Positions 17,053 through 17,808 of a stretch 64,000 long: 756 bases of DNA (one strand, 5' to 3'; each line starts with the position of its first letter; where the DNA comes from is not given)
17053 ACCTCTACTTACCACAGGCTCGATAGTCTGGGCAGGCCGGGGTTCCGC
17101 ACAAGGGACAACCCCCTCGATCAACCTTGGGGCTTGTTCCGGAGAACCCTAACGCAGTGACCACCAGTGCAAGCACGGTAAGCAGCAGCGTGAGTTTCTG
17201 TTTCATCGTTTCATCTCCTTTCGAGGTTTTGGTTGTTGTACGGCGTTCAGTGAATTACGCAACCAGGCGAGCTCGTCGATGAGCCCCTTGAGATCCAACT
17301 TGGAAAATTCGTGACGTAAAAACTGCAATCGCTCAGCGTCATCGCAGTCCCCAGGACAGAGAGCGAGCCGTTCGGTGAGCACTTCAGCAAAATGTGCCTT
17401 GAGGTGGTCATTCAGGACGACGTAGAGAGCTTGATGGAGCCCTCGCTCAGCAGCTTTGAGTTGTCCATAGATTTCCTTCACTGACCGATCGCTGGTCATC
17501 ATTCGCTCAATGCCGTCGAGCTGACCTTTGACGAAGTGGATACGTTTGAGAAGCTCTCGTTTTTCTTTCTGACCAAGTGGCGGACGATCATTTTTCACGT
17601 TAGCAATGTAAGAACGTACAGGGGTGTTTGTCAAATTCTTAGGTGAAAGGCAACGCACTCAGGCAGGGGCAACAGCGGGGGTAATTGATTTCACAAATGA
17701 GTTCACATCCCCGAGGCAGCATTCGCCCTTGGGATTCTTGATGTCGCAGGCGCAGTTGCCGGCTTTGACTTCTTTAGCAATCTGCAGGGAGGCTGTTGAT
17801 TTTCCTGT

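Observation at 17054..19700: Reductase-less thiophilic-metal operon: ArsR/SmtB, MerT-like fusion, vicinal-Cys protein, atypical CsoR-family regulator and a small secreted Cys peptide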

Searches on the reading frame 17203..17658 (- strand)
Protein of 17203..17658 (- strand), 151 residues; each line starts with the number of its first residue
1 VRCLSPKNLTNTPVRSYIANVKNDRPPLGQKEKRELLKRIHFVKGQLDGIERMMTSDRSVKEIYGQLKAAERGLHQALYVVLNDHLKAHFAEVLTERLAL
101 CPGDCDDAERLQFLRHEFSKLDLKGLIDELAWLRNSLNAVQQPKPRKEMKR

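Call 3: search_protein_families(library=pfam, proteins=[window:17203-17658:-], max_evalue=0.1)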
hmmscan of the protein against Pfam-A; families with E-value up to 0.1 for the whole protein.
window:17203-17658:- (151 aa): 1 family
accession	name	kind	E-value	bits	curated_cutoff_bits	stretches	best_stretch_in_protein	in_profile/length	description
PF02583.22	Trns_repr_metal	-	4.6e-14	53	22.8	1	32-94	1-63/78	Metal-sensitive transcriptional repressor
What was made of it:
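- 17203..17598 (-): Atypical CsoR-family regulator (131 aa). Cu ligand positions read V/H/H, and there is an invariant C-terminal extension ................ PF02583 53 bits (call 3).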

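Call 4: search_protein_families(library=ncbifam, proteins=[window:17203-17658:-], max_evalue=0.1)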
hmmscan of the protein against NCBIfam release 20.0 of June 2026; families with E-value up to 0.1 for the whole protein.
window:17203-17658:- (151 aa): 3 families
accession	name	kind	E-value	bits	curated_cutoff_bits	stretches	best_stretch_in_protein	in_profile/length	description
NF008464.0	PRK11352.1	equivalog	6.8e-07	29.6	133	1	27-92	2-67/91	formaldehyde-responsive transcriptional repressor FrmR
NF052430.1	repress_RicR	exception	5e-06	27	175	1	32-94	7-69/93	copper-sensing transcriptional repressor RicR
NF011613.0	PRK15039.1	equivalog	0.064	14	138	1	31-91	6-66/90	Ni(II)/Co(II)-binding transcriptional repressor RcnR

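Call 42: search_solved_structures(query=window:17203-17598:-, max_evalue=0.01, show_alignments=4)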
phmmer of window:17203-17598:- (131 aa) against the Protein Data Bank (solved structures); distinct sequences matched with E-value up to 0.01: 7.
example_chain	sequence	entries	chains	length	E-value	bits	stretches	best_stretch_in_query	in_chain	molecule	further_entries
2hh7_A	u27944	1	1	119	3.9e-07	33.5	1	12-74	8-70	Hypothetical protein CsoR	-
5lbm_A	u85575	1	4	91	4.1e-05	27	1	9-70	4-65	Transcriptional repressor FrmR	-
3aai_A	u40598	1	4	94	6.8e-05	26.2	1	8-72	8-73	Copper homeostasis operon regulatory protein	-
4adz_A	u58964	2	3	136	8.3e-05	26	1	10-72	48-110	CSOR | COPPER SENSITIVE OPERON REPRESSOR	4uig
5lcy_A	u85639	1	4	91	0.0022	21.4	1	9-71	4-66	Frmr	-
4m1p_A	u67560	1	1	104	0.0038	20.6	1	9-74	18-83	Copper-sensitive operon repressor (CsoR)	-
5fmn_A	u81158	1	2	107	0.0059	20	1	10-69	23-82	INRS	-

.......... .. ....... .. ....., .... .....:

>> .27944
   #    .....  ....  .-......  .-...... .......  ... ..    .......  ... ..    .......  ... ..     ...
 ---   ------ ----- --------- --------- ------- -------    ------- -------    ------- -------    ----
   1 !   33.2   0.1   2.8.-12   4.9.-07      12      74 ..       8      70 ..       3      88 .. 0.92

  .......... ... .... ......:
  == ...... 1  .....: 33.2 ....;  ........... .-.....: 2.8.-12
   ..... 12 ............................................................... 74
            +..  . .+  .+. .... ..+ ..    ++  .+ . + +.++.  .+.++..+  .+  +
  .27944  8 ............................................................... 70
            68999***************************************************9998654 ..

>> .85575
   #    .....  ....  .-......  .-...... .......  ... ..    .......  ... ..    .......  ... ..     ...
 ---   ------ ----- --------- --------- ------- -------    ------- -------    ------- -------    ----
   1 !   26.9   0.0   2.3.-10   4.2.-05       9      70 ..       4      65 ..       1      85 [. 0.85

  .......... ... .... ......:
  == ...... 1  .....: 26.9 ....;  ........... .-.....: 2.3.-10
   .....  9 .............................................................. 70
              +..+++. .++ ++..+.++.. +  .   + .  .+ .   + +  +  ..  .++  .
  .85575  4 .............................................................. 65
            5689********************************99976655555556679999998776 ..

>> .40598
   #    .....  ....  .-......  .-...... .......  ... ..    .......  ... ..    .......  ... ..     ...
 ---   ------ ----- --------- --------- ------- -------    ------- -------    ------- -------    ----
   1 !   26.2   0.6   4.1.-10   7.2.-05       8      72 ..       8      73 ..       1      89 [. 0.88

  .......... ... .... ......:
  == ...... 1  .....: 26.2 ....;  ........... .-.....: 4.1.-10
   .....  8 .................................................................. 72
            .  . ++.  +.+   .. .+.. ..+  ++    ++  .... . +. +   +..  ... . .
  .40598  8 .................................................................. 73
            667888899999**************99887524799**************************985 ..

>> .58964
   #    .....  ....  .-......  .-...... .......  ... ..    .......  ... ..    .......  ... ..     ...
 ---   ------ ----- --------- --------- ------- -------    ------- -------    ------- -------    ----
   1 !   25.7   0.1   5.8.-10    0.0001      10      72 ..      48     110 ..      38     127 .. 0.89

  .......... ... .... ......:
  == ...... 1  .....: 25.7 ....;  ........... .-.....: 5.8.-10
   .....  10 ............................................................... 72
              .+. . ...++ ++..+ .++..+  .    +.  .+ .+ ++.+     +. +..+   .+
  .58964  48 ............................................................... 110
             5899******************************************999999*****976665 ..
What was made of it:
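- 17203..17598 (-): Alignment to Mtb CsoR 2HH7 in call 42.
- Closest known: CsoR/RcnR/FrmR family. Same: The alpha1-alpha2 core aligns with Mtb CsoR (calls 3, 42).
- The CsoR-like protein lacks both Cu(I) Cys ligands (call 42).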

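Call 49: find_homologous_proteins(query=window:17203-17598:-)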
Query window:17203-17598:- (131 aa): 114 proteins with E <= 0.001 among 135 candidates.
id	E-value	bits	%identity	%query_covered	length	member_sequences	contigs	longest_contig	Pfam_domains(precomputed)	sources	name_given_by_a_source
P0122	5.8e-81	287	100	100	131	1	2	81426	PF02583.23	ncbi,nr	ncbi:MAG: metal-sensitive transcriptional regulator [Ignavibacteria bacterium]|nr:metal-sensitive tr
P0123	9.2e-70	250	89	100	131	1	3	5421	PF02583.23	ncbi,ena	-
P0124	2.0e-54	201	76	84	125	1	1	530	PF02583.23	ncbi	-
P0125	2.9e-53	197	69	95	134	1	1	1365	PF02583.23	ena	-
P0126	3.8e-53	197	76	88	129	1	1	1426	PF02583.23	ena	-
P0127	4.1e-53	197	69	95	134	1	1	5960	PF02583.23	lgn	-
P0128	8.2e-53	196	73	92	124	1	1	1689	PF02583.23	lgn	-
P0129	1.8e-52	195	75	88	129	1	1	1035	PF02583.23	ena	-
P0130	1.9e-52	195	73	92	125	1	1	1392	PF02583.23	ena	-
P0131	5.0e-52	193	74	90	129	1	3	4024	PF02583.23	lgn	-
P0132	5.5e-52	193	73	95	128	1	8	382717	PF02583.23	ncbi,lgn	-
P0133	7.2e-52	193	70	95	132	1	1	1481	PF02583.23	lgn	-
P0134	1.2e-51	192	67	94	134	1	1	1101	PF02583.23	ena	-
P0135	4.3e-51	190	69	92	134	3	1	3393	PF02583.23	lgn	-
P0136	4.5e-51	190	70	89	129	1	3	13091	PF02583.23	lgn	-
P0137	6.4e-51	190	71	92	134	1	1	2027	PF02583.23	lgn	-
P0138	6.6e-51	190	77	85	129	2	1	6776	PF02583.23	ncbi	-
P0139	1.4e-50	189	70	88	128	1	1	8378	PF02583.23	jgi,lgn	-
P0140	1.5e-50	188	70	92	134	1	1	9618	PF02583.23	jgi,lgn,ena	-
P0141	1.8e-50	188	69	92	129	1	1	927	PF02583.23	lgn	-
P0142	2.4e-50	188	71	92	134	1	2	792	PF02583.23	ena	-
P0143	2.4e-50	188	67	92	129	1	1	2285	PF02583.23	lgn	-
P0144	2.6e-50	188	69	95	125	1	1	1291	PF02583.23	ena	-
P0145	4.0e-50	187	77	84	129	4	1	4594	PF02583.23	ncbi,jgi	ncbi:MAG: metal-sensitive transcriptional regulator, partial [Bacteroidota bacterium]|jgi:DNA-bindin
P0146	4.7e-50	187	69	92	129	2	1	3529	PF02583.23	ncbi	-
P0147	6.1e-50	186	72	87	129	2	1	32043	PF02583.23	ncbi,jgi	jgi:DNA-binding FrmR family transcriptional regulator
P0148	6.8e-50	186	74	88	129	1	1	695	PF02583.23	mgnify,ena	mgnify:FL=1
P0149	1.3e-49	185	71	87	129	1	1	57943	PF02583.23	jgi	jgi:DNA-binding FrmR family transcriptional regulator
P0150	1.4e-49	185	67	95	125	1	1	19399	PF02583.23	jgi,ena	-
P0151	1.7e-49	185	72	88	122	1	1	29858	PF02583.23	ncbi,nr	ncbi:MAG: metal-sensitive transcriptional regulator [Bacteroidota bacterium]|nr:metal-sensitive tran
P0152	1.9e-49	185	72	90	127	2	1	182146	PF02583.23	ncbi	-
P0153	2.1e-49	185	71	87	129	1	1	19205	PF02583.23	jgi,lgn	jgi:DNA-binding FrmR family transcriptional regulator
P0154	3.7e-49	184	72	87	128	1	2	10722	PF02583.23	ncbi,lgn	-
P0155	3.8e-49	184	69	93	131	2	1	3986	PF02583.23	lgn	-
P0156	9.1e-49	183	68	87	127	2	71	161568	PF02583.23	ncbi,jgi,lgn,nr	ncbi:MAG: hypothetical protein DAHOPDDO_02171 [Ignavibacteriaceae bacterium]|nr:hypothetical protein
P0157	1.1e-48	182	68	87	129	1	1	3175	PF02583.23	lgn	-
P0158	1.2e-48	182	65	94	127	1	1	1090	PF02583.23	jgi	-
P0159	1.2e-48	182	68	87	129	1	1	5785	PF02583.23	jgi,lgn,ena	-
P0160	1.3e-48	182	70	87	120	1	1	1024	PF02583.23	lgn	-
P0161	1.7e-48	182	69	87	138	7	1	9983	PF02583.23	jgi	jgi:DNA-binding FrmR family transcriptional regulator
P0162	1.9e-48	182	69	89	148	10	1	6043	PF02583.23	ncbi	ncbi:MAG: metal-sensitive transcriptional regulator [Bacteroidota bacterium]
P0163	2.0e-48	182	69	87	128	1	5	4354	PF02583.23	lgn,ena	-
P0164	2.1e-48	181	69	89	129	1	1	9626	PF02583.23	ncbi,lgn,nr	ncbi:MAG: metal-sensitive transcriptional regulator [Ignavibacteriales bacterium]|nr:metal-sensitive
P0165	2.2e-48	181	74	85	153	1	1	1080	PF02583.23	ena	-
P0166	2.3e-48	181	70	88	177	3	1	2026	PF02583.23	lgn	-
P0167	2.5e-48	181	73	85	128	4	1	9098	PF02583.23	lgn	-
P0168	3.2e-48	181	71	88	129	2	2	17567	PF02583.23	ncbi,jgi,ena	-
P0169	4.4e-48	180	72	85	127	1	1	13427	PF02583.23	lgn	-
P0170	4.5e-48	180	73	87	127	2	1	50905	PF02583.23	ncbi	-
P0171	8.1e-48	180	73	87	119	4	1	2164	PF02583.23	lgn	-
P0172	1.0e-47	179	69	88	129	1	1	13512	PF02583.23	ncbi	-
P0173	1.2e-47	179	67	90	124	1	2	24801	PF02583.23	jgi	-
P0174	1.5e-47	179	71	87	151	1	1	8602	PF02583.23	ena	-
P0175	1.5e-47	179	71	85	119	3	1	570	PF02583.23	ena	-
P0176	1.8e-47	178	68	92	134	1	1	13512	PF02583.23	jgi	jgi:DNA-binding FrmR family transcriptional regulator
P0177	2.1e-47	178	68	85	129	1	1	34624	PF02583.23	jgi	jgi:DNA-binding FrmR family transcriptional regulator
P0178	2.3e-47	178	63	95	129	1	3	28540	PF02583.23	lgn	-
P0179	2.5e-47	178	66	94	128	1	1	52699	PF02583.23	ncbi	-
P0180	2.7e-47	178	66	93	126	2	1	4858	PF02583.23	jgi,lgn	-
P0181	3.7e-47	177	68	92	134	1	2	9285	PF02583.23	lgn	-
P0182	3.9e-47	177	70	85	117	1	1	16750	PF02583.23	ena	-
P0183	3.9e-47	177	70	87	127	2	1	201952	PF02583.23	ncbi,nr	ncbi:MAG TPA: metal-sensitive transcriptional regulator [Bacteroidota bacterium]|nr:metal-sensitive 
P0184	4.6e-47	177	69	88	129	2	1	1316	PF02583.23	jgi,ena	-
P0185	6.6e-47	177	69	89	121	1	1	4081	PF02583.23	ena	-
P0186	1.0e-46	176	76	80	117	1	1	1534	PF02583.23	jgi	-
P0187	1.2e-46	176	64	94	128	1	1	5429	PF02583.23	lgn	-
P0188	2.1e-46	175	65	90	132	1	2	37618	PF02583.23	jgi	-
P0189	4.3e-46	174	68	85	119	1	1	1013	PF02583.23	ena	-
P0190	5.6e-46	174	63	95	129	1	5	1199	PF02583.23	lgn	-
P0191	7.2e-46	173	67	92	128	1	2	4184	PF02583.23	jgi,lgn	jgi:DNA-binding FrmR family transcriptional regulator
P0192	8.5e-46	173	70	84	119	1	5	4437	PF02583.23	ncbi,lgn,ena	ncbi:MAG: metal-sensitive transcriptional regulator [Bacteroidota bacterium]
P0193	1.0e-45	173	65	95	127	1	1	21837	PF02583.23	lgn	-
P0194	1.1e-45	173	67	88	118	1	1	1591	PF02583.23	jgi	-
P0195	1.6e-45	172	69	83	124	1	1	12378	PF02583.23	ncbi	-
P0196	2.4e-45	172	64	87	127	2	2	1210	PF02583.23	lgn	-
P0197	3.3e-45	171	67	93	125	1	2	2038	PF02583.23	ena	-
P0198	3.4e-45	171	67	87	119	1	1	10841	PF02583.23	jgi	-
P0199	3.9e-45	171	68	83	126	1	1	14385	PF02583.23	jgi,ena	-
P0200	5.6e-45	170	62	92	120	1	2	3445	PF02583.23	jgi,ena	jgi:DNA-binding FrmR family transcriptional regulator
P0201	8.6e-45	170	62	96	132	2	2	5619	PF02583.23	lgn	-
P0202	9.0e-45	170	63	92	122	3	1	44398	PF02583.23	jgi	-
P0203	9.9e-45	170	62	99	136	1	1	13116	PF02583.23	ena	-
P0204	1.3e-44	169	62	99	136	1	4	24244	PF02583.23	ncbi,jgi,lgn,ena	ncbi:MAG TPA: metal-sensitive transcriptional regulator [Bacteroidota bacterium]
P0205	1.4e-44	169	62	99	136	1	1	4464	PF02583.23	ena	-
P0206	1.9e-44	169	62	94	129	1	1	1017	PF02583.23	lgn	-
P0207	2.0e-44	169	63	90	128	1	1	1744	PF02583.23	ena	-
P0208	2.9e-44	168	65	85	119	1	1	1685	PF02583.23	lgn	-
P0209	3.1e-44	168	63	92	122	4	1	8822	PF02583.23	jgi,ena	-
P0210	3.2e-44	168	66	89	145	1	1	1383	PF02583.23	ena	-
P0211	4.0e-44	168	67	90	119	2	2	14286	PF02583.23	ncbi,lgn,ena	-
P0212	5.1e-44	167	62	99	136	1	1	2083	PF02583.23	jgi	-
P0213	6.1e-44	167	63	94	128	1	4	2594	PF02583.23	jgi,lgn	jgi:DNA-binding FrmR family transcriptional regulator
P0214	6.9e-44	167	62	99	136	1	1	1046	PF02583.23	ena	-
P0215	7.1e-44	167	64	92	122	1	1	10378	PF02583.23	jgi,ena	-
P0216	8.6e-44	167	66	89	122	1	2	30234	PF02583.23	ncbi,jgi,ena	-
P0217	1.2e-43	166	59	94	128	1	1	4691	PF02583.23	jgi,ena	-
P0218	1.5e-43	166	61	94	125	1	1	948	PF02583.23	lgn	-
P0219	2.0e-43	165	68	85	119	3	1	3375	PF02583.23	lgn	-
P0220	4.7e-43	164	69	84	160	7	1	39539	PF02583.23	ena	-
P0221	7.4e-43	164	62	92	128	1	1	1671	PF02583.23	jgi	jgi:DNA-binding FrmR family transcriptional regulator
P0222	6.1e-42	161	60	91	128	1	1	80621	PF02583.23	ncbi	-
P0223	1.0e-41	160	62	87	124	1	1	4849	PF02583.23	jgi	jgi:DNA-binding FrmR family transcriptional regulator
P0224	1.8e-41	159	60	92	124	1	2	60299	PF02583.23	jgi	-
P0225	6.3e-40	154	76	71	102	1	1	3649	PF02583.23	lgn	-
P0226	1.5e-39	153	60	85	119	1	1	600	PF02583.23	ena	-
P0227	2.0e-39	152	61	86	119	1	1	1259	PF02583.23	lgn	-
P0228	5.7e-39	151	74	75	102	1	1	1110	PF02583.23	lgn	-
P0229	2.0e-37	146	73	72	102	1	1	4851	PF02583.23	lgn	-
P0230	1.1e-35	140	71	73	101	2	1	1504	PF02583.23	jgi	jgi:DNA-binding FrmR family transcriptional regulator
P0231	6.9e-34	135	66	74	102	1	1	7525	PF02583.23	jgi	jgi:hypothetical protein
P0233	1.1e-29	121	63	72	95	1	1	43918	PF02583.23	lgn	-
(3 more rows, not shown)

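Call 50: find_encoding_contigs(protein=P0156, flank=5000, max_places=2)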
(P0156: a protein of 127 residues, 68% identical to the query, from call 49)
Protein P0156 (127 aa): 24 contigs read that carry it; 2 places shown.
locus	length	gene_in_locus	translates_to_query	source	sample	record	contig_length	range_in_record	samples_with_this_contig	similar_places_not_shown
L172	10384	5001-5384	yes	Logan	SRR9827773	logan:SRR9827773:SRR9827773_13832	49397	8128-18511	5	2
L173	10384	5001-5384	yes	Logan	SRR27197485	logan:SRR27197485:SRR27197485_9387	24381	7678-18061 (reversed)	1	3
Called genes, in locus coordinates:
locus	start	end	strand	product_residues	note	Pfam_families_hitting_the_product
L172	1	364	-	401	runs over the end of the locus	PF01266:DAO (faint), PF03486:HI0933_like, PF07992:Pyr_redox_2 (weak), PF13450:NAD_binding_8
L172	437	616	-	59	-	PF04945:YHS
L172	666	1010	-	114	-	-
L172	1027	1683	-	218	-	PF04140:ICMT (weak), PF04191:PEMT (weak)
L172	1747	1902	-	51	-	-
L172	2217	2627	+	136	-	PF00376:MerR, PF13411:MerR_1, PF09278:MerR-DNA-bind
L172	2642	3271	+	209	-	PF02411:MerT, PF00403:HMA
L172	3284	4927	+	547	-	PF00403:HMA, PF13738:Pyr_redox_3, PF01134:GIDA, PF03486:HI0933_like (faint), PF07992:Pyr_redox_2, PF12831:FAD_oxidored (weak), PF00070:Pyr_redox, PF02852:Pyr_redox_dim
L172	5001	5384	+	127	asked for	PF02583:Trns_repr_metal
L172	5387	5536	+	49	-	-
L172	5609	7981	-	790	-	-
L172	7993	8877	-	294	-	-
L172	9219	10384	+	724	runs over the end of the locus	PF00672:HAMP, PF13426:PAS_9 (weak), PF00512:HisKA, PF02518:HATPase_c, PF14501:HATPase_c_5 (weak)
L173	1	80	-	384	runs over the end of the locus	PF00070:Pyr_redox (faint), PF01134:GIDA (weak), PF01266:DAO (faint), PF01494:FAD_binding_3 (weak), PF03486:HI0933_like, PF07992:Pyr_redox_2 (weak), PF12831:FAD_oxidored (faint), PF13450:NAD_binding_8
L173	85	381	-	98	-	PF02922:CBM_48 (weak), PF16561:AMPK1_CBM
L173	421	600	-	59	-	PF04945:YHS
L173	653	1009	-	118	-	-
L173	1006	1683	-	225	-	PF04140:ICMT (faint)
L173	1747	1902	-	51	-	-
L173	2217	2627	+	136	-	PF00376:MerR, PF13411:MerR_1, PF09278:MerR-DNA-bind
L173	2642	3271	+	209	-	PF02411:MerT, PF00403:HMA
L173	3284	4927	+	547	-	PF00403:HMA, PF13738:Pyr_redox_3, PF01134:GIDA, PF03486:HI0933_like (faint), PF07992:Pyr_redox_2, PF12831:FAD_oxidored (weak), PF00070:Pyr_redox, PF02852:Pyr_redox_dim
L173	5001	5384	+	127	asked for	PF02583:Trns_repr_metal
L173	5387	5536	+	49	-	-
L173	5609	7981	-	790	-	-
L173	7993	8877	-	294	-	-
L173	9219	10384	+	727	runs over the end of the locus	PF00672:HAMP, PF13426:PAS_9 (weak), PF00512:HisKA, PF02518:HATPase_c, PF14501:HATPase_c_5 (weak)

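Call 51: find_encoding_contigs(protein=P0132, flank=5000, max_places=1)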
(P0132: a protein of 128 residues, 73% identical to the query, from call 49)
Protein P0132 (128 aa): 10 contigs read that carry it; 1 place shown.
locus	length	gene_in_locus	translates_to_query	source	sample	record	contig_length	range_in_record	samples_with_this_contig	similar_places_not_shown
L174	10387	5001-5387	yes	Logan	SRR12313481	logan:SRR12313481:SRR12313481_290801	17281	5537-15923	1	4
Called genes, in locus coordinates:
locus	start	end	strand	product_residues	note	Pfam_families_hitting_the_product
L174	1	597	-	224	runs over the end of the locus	PF13709:DUF4159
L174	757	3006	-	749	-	PF07732:Cu-oxidase_3, PF00394:Cu-oxidase, PF07731:Cu-oxidase_2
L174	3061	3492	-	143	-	PF14376:Haem_bd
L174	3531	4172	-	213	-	PF11827:DUF3347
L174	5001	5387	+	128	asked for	PF02583:Trns_repr_metal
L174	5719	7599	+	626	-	PF00122:E1-E2_ATPase, PF00702:Hydrolase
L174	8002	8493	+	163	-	-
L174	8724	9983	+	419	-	PF02321:OEP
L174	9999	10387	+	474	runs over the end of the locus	PF19335:HMBD, PF25919:BSH_CusB, PF25973:BSH_CzcB, PF25869:3HB_CusB, PF25954:Beta-barrel_RND_2, PF25975:CzcB_C, PF25989:YknX_C (faint)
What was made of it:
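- A 73%-identical CsoR-like gene sits in a copper context in L174 (P-type ATPase, multicopper oxidase, CusB; call 51). A CsoR-like homolog at 73% identity lies beside a P-type ATPase, a multicopper oxidase and CusB in L174 (call 51).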

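Call 52: find_encoding_contigs(protein=P0183, flank=5000, max_places=1)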
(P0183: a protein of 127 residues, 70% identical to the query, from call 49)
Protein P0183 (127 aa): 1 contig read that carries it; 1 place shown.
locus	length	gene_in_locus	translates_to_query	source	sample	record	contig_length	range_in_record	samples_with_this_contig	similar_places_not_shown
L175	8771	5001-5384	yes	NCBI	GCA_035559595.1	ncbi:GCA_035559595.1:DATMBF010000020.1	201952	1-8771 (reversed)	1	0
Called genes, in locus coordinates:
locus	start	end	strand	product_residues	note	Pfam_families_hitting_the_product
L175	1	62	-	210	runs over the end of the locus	-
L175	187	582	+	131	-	PF00903:Glyoxalase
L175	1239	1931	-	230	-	-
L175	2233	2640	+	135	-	PF01022:HTH_5, PF01047:MarR (weak), PF13412:HTH_24 (weak), PF13601:HTH_34 (weak)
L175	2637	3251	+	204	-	PF02411:MerT, PF00403:HMA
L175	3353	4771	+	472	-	PF03486:HI0933_like (faint), PF07992:Pyr_redox_2, PF12831:FAD_oxidored (faint), PF13450:NAD_binding_8 (faint), PF13738:Pyr_redox_3, PF00070:Pyr_redox, PF02852:Pyr_redox_dim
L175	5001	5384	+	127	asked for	PF02583:Trns_repr_metal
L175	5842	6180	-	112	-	PF02641:DUF190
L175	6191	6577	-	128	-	PF02537:CRCB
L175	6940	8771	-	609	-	PF00072:Response_reg, PF08448:PAS_4 (weak), PF13426:PAS_9 (weak), PF08447:PAS_3, PF00512:HisKA, PF02518:HATPase_c, PF00072:Response_reg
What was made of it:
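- The CsoR-like + peptide pair also follows merA (calls 50, 52).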

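Call 79: predict_structure(alignment_id=A6)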
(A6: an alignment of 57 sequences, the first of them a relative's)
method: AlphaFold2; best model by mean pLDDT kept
length: 131 residues; sequences in the alignment: 57
mean_pLDDT: 75.3   pTM: 0.51
mean pLDDT of the five models: 75.3, 74.3, 72.7, 69.4, 64.9
residues with pLDDT >= 90: 31; 70-90: 53; 50-70: 37; < 50: 10
segments of 3 or more residues with pLDDT < 50: 126-131
pLDDT, mean of each block of 10 residues (from residue 1): 65 90 94 92 90 84 78 71 66 71 67 65 50 43
secondary structure, 60 per line:
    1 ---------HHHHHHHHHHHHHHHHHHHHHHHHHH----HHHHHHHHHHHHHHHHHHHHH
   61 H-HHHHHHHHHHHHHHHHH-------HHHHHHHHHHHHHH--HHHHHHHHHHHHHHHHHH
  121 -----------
elements in order: H10-35 H40-61 H63-79 H87-100 H103-120
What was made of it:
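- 17203..17598 (-): The AF2 model shows two extra helices (call 79).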

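Call 81: search_protein_families(library=pfam, proteins=[L172:5387-5536:+], max_evalue=0.1)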
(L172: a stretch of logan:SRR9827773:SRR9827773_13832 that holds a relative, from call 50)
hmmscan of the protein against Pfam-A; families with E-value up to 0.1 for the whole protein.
L172:5387-5536:+ (49 aa): 0 families
